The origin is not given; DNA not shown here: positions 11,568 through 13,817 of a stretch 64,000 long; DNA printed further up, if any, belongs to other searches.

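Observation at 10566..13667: Two adjacent surface-protein genes with strongly shifted, C-ending codon usage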

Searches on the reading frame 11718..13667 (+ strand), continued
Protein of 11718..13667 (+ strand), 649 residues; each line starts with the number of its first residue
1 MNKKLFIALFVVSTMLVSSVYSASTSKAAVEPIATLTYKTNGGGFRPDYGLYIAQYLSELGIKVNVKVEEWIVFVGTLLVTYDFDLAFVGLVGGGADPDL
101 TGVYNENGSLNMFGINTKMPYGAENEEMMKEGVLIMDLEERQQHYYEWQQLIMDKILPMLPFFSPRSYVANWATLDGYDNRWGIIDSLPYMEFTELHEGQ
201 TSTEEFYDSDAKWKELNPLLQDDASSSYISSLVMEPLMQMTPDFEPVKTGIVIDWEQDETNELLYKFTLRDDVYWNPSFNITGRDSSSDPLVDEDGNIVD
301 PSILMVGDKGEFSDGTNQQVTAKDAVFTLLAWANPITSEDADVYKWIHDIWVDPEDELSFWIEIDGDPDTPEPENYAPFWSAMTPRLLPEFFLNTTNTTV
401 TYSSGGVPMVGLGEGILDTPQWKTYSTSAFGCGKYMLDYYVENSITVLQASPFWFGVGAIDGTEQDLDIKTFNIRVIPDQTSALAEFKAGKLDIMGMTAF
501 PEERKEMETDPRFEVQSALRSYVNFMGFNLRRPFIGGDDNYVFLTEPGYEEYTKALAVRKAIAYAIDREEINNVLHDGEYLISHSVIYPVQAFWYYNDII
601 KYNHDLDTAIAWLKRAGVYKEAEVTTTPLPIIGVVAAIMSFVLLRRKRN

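Call 16: find_encoding_contigs(protein=P0008, flank=10000, max_places=2)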
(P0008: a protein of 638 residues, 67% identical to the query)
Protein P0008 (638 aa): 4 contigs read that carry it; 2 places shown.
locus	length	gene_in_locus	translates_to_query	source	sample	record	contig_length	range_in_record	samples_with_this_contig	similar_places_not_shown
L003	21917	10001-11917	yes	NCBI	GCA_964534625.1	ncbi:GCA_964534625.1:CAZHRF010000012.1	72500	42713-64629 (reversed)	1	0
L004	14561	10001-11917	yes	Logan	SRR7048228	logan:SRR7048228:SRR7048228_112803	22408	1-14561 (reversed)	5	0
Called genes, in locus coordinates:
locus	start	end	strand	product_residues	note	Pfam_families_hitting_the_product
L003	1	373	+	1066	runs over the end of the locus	-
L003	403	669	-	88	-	-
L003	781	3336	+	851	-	PF00270:DEAD, PF04851:ResIII, PF00271:Helicase_C, PF22590:Cas3-like_C_2 (weak), PF09369:MZB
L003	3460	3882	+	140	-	-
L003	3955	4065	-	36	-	-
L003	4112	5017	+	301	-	PF00025:Arf (weak), PF00071:Ras, PF08477:Roc (faint)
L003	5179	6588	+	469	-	-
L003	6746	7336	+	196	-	-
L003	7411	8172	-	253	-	PF00025:Arf, PF00009:GTP_EFTU, PF00071:Ras, PF08477:Roc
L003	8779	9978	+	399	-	-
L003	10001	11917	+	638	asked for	PF00496:SBP_bac_5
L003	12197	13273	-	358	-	PF01936:NYN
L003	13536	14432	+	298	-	PF17033:Peptidase_M99 (weak), PF24827:AstE_AspA_cat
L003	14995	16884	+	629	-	PF07719:TPR_2 (faint), PF17874:TPR_MalT, PF00515:TPR_1 (faint), PF13424:TPR_12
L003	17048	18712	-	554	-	PF00109:ketoacyl-synt (weak)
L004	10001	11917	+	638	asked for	PF00496:SBP_bac_5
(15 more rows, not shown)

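Call 17: find_encoding_contigs(protein=P0009, flank=10000, max_places=2)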
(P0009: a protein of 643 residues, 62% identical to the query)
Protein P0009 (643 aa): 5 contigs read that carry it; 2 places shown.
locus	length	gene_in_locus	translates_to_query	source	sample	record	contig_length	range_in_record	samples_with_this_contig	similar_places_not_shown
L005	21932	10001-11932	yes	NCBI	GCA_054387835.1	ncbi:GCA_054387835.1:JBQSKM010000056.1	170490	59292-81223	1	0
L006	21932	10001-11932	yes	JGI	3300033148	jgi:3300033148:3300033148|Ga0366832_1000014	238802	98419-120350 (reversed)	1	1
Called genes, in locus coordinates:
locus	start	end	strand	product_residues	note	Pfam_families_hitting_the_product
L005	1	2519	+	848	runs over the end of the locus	PF04851:ResIII, PF00270:DEAD, PF00271:Helicase_C, PF22590:Cas3-like_C_2 (weak), PF09369:MZB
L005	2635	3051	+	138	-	-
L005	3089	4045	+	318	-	PF00071:Ras, PF08477:Roc (faint)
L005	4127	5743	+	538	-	-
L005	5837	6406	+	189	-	-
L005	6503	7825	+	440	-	PF01546:Peptidase_M20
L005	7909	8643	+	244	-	PF00009:GTP_EFTU (weak), PF00025:Arf, PF00071:Ras, PF01926:MMR_HSR1 (faint), PF04670:Gtr1_RagA (weak), PF08477:Roc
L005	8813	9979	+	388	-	-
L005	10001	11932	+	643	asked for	PF00496:SBP_bac_5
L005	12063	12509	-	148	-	-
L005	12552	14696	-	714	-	PF13570:Beta-prop_ACSF4 (faint), PF18884:TSP3_bac (faint), PF13517:FG-GAP_3 (weak)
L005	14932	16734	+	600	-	PF00654:Voltage_CLC, PF00571:CBS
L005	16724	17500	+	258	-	PF01973:MptE-like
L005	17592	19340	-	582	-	PF00654:Voltage_CLC, PF00571:CBS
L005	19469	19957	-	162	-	PF01242:PTPS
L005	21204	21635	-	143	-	PF00496:SBP_bac_5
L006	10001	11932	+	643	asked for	PF00496:SBP_bac_5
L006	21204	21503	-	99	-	PF00496:SBP_bac_5 (weak)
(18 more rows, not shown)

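Call 18: find_encoding_contigs(protein=P0051, flank=10000, max_places=2)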
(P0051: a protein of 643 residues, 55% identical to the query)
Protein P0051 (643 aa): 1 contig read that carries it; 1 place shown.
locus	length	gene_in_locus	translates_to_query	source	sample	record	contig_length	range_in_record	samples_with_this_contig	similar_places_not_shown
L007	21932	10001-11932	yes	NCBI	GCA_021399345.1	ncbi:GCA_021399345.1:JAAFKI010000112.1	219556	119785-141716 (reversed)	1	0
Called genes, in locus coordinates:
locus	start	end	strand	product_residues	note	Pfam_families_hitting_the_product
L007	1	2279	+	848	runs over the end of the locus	PF00270:DEAD, PF04851:ResIII, PF00271:Helicase_C, PF22590:Cas3-like_C_2 (weak), PF09369:MZB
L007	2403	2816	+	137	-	-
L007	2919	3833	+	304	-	PF00025:Arf, PF00071:Ras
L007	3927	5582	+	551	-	-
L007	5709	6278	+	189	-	-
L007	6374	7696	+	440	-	PF01546:Peptidase_M20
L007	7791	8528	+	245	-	PF00009:GTP_EFTU (faint), PF00025:Arf, PF00071:Ras, PF01926:MMR_HSR1 (faint), PF04670:Gtr1_RagA (weak), PF08477:Roc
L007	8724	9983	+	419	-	-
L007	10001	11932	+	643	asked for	PF00496:SBP_bac_5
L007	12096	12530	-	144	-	-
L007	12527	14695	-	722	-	PF13517:FG-GAP_3 (faint), PF18884:TSP3_bac (weak)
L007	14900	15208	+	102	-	PF00571:CBS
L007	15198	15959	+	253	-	PF01973:MptE-like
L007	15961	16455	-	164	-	PF01242:PTPS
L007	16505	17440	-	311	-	-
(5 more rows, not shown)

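Call 36: search_protein_families(library=pfam, proteins=[window:11718-13664:+], max_evalue=0.01)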
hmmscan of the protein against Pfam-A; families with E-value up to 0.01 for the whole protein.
window:11718-13664:+ (649 aa): 1 family
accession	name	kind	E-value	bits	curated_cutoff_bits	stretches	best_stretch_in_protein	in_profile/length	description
PF00496.27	SBP_bac_5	-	7.6e-38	131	32.4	2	311-623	28-283/368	Bacterial extracellular solute-binding proteins, family 5 Middle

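Call 46: find_related_loci(query=A1, collection=genome_contigs, flank=10000)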
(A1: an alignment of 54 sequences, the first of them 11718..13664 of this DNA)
Query A1 (649 aa) in genome_contigs; peptide patterns used: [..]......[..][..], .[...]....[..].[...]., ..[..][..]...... (x = any residue, [..] = any of these).
193 stretches matched a pattern; 127 encode a relative of the query (tblastn E <= 1e-3); the best 80 are kept; 75 distinct loci.
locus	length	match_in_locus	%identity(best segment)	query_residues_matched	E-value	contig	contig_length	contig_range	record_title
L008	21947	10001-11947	94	1-649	0e+0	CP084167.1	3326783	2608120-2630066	MAG: Candidatus Heimdallarchaeum endolithica isolate PR6 chromosome, complete genome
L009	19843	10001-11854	78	1-620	0e+0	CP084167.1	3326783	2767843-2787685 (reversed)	MAG: Candidatus Heimdallarchaeum endolithica isolate PR6 chromosome, complete genome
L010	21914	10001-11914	67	1-649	0e+0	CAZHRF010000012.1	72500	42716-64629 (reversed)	MAG TPA_asm: uncultured archaeon isolate SRP141376_co2_229 genome assembly, contig: NODE_935_length_72500_cov_97.618580,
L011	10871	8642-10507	62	5-629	0e+0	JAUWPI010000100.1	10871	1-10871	MAG: Candidatus Heimdallarchaeota archaeon isolate CSMAG_2472 CSMAG_2472_k141_3751_length_10871_cov_9.1599, whole genome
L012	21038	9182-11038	62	2-631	0e+0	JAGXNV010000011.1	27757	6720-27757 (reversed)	MAG: Candidatus Heimdallarchaeota archaeon isolate bin51 NODE_11_length_27757_cov_6.176301, whole genome shotgun sequenc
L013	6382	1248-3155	60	2-644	0e+0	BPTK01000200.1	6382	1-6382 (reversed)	MAG: Candidatus Heimdallarchaeota archaeon 7H_bin4 DNA, 7H_mb2_bin4_NODE_948, whole genome shotgun sequence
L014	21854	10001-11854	61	5-631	0e+0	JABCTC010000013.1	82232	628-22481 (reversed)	MAG: Candidatus Heimdallarchaeota archaeon isolate HM4_B41 NODE_106_length_82232_cov_1.41706_ID_39265628, whole genome s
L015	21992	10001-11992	60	1-649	0e+0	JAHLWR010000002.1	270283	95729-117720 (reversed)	MAG: Candidatus Heimdallarchaeota archaeon isolate 18H4_34 NODE_7_length_270283_cov_44.982559, whole genome shotgun sequ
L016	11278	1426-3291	62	5-631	0e+0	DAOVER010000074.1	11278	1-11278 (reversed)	MAG TPA_asm: Candidatus Heimdallarchaeota archaeon isolate CSMAG_1088 CSMAG_1088_k141_252502_length_11278_cov_38.8499, w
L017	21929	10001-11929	57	2-634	0e+0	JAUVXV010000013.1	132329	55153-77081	MAG: Candidatus Heimdallarchaeota archaeon isolate CSMAG_1225 CSMAG_1225_k141_1667091_length_132329_cov_17.4951, whole g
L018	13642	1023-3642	56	3-632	0e+0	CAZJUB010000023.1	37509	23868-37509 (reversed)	MAG TPA_asm: uncultured archaeon isolate SRP214966_co4_346 genome assembly, contig: NODE_707_length_37509_cov_40.791851,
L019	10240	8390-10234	58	2-617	0e+0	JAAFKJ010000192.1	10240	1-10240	MAG: Candidatus Heimdallarchaeota archaeon isolate C4.bin.22 k83_2568371, whole genome shotgun sequence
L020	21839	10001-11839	59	1-617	0e+0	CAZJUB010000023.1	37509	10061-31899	MAG TPA_asm: uncultured archaeon isolate SRP214966_co4_346 genome assembly, contig: NODE_707_length_37509_cov_40.791851,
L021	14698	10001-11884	58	1-639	0e+0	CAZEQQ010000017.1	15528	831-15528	MAG TPA_asm: uncultured archaeon isolate SRP241326_co1_80 genome assembly, contig: NODE_5355_length_15528_cov_4.620371,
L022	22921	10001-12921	59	1-617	0e+0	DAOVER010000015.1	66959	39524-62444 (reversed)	MAG TPA_asm: Candidatus Heimdallarchaeota archaeon isolate CSMAG_1088 CSMAG_1088_k141_2374945_length_66959_cov_37.8687,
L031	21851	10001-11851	54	22-643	0e+0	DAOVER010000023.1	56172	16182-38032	MAG TPA_asm: Candidatus Heimdallarchaeota archaeon isolate CSMAG_1088 CSMAG_1088_k141_2291642_length_56172_cov_36.3291,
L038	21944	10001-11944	51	1-648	0e+0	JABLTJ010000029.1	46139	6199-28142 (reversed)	MAG: Promethearchaeati archaeon isolate HMA_bin2.96 metabat2_96_fa_scaffold_480, whole genome shotgun sequence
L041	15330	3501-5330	53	1-617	0e+0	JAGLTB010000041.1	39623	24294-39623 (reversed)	MAG: Candidatus Heimdallarchaeota archaeon isolate RS_9_76 ROV157_9.bin.76.fa_41, whole genome shotgun sequence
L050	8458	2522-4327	52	3-613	0e+0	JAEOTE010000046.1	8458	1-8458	MAG: Candidatus Heimdallarchaeota archaeon isolate YT1_029 k127_16452685, whole genome shotgun sequence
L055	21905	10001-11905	47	1-647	0e+0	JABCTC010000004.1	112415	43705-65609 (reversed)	MAG: Candidatus Heimdallarchaeota archaeon isolate HM4_B41 NODE_41_length_112415_cov_1.2454_ID_39265494, whole genome sh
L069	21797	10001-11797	46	6-613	5e-172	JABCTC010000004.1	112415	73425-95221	MAG: Candidatus Heimdallarchaeota archaeon isolate HM4_B41 NODE_41_length_112415_cov_1.2454_ID_39265494, whole genome sh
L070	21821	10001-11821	46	5-617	2e-168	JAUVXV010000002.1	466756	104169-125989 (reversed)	MAG: Candidatus Heimdallarchaeota archaeon isolate CSMAG_1225 CSMAG_1225_k141_865624_length_466756_cov_16.2458, whole ge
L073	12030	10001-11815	44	32-648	2e-166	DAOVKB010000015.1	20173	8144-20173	MAG TPA_asm: archaeon isolate CSMAG_1408 CSMAG_1408_k141_176144_length_20173_cov_28.8998, whole genome shotgun sequence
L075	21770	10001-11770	50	27-613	5e-165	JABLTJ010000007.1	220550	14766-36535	MAG: Promethearchaeati archaeon isolate HMA_bin2.96 metabat2_96_fa_scaffold_44, whole genome shotgun sequence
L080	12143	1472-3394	42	3-648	4e-162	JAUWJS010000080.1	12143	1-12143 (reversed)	MAG: Candidatus Heimdallarchaeota archaeon isolate CSMAG_2326 CSMAG_2326_k127_5448802_length_12143_cov_88.9655, whole ge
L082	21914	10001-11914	43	2-641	1e-157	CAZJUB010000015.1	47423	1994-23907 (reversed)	MAG TPA_asm: uncultured archaeon isolate SRP214966_co4_346 genome assembly, contig: NODE_430_length_47423_cov_38.769739,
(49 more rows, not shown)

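Call 49: predict_structure(alignment_id=A1)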
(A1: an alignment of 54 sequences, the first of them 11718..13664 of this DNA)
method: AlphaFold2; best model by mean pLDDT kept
length: 649 residues; sequences in the alignment: 54
mean_pLDDT: 90.1   pTM: 0.83
mean pLDDT of the five models: 90.1, 89.4, 89.3, 87.5, 87.3
residues with pLDDT >= 90: 517; 70-90: 73; 50-70: 25; < 50: 34
segments of 3 or more residues with pLDDT < 50: 22-29, 623-637, 645-649
pLDDT, mean of each block of 10 residues (from residue 1): 61 60 47 91 88 94 94 92 94 79 91 94 95 89 93 96 94 97 96 96 97 95 95 96 89 95 96 98 94 94 94 97 98 94 95 98 92 90 95 93 93 92 96 97 96 95 95 96 97 96 96 95 94 94 96 97 97 94 91 84 96 90 44 47 47
secondary structure, 60 per line:
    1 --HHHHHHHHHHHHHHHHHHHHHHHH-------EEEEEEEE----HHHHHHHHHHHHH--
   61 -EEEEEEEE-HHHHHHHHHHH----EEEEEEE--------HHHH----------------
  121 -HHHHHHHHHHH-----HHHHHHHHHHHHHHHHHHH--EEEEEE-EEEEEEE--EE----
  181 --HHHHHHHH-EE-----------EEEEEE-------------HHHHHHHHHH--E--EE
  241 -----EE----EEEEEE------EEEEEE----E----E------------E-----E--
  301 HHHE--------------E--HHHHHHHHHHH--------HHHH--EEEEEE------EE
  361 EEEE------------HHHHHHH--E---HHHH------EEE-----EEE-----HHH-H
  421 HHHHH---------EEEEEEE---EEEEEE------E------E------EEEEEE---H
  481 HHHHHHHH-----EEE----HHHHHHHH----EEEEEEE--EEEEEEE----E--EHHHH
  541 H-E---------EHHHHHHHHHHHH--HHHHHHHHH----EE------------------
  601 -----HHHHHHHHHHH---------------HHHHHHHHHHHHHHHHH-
elements in order: H3-26 E34-41 H46-58 E62-69 H71-81 E86-92 H101-104 H122-132 H138-156 E159-164 E166-172 H183-190 E205-210 H224-233 E252-257 E264-269 H322-332 H341-344 E347-352 E359-364 H377-383 H390-393 E400-402 E408-410 H420-425 E435-441 E445-450 E471-476 H480-488 E494-496 H501-508 E513-519 E522-528 H537-541 H554-565 H568-576 H606-616 H632-648

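Call 51: search_protein_families(library=pfam, proteins=[L055:21269-21682:-, L012:11244-11684:-, L070:13624-14085:-, L070:14192-14644:-, L041:10731-11186:-, L041:10167-10589:-, L011:1227-1646:+, L055:13358-14653:-, L038:9348-9767:-, L008:15225-16163:+], max_evalue=0.01)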
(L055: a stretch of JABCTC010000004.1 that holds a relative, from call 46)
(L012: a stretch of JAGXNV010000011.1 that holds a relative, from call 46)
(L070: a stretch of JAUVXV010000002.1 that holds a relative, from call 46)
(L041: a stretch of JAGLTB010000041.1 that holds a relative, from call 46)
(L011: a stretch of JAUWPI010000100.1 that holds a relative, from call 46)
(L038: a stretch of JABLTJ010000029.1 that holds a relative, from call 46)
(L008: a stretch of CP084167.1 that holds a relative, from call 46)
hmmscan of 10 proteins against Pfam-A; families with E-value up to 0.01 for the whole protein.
L055:21269-21682:- (137 aa): 2 families
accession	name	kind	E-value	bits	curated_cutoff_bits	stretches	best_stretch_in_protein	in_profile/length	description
PF00903.31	Glyoxalase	-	1.8e-07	32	20.6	1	25-132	6-121/121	Glyoxalase/Bleomycin resistance protein/Dioxygenase superfamily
PF12681.13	Glyoxalase_2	-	0.0051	17.2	30.1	0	25-136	5-117/118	Glyoxalase-like domain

L012:11244-11684:- (146 aa): 0 families

L070:13624-14085:- (153 aa): 0 families

L070:14192-14644:- (150 aa): 0 families

L041:10731-11186:- (151 aa): 0 families

L041:10167-10589:- (140 aa): 0 families

L011:1227-1646:+ (139 aa): 0 families

L055:13358-14653:- (431 aa): 2 families
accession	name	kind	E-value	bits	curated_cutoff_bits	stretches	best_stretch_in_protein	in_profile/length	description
PF00152.25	tRNA-synt_2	-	6.8e-72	242.6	25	1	112-426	2-308/308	tRNA synthetases class II (D, K and N)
PF01336.31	tRNA_anti-codon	-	1.3e-09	38.3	27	1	19-98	1-75/75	OB-fold nucleic acid binding domain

L038:9348-9767:- (139 aa): 2 families
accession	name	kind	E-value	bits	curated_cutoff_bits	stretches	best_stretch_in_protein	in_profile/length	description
PF21473.3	Ssb-like_OB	-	1.2e-17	64.3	24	1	12-100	1-96/97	Single-stranded DNA binding protein Ssb-like, OB fold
PF16900.11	REPA_OB_2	-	0.0053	17.1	27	1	18-87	12-84/98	Replication protein A OB domain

L008:15225-16163:+ (312 aa): 8 families
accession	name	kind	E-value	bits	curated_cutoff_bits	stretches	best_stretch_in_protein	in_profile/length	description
PF00665.32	rve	-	1.9e-17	63.8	32.6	1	136-241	2-102/102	Integrase core domain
PF13565.12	HTH_32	-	9.3e-10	39.4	33.7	1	39-110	2-72/73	Homeodomain-like domain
PF13518.12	HTH_28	-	2.2e-09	37.7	25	1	12-62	2-51/52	Helix-turn-helix domain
PF13683.12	rve_3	-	1.1e-07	31.9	26.5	1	230-291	2-67/67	Integrase core domain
PF13384.12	HTH_23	-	8.8e-07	29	24.6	1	9-53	4-49/50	Homeodomain-like domain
PF13551.12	HTH_29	-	1.8e-06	28.4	28.1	1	13-49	2-39/64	Winged helix-turn helix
PF01710.22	HTH_Tnp_IS630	-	0.00018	22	21.3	1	10-97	6-93/119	Transposase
PF13011.12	LZ_Tnp_IS481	-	0.0055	17.4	22.2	0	27-68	30-70/85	leucine-zipper of insertion element IS481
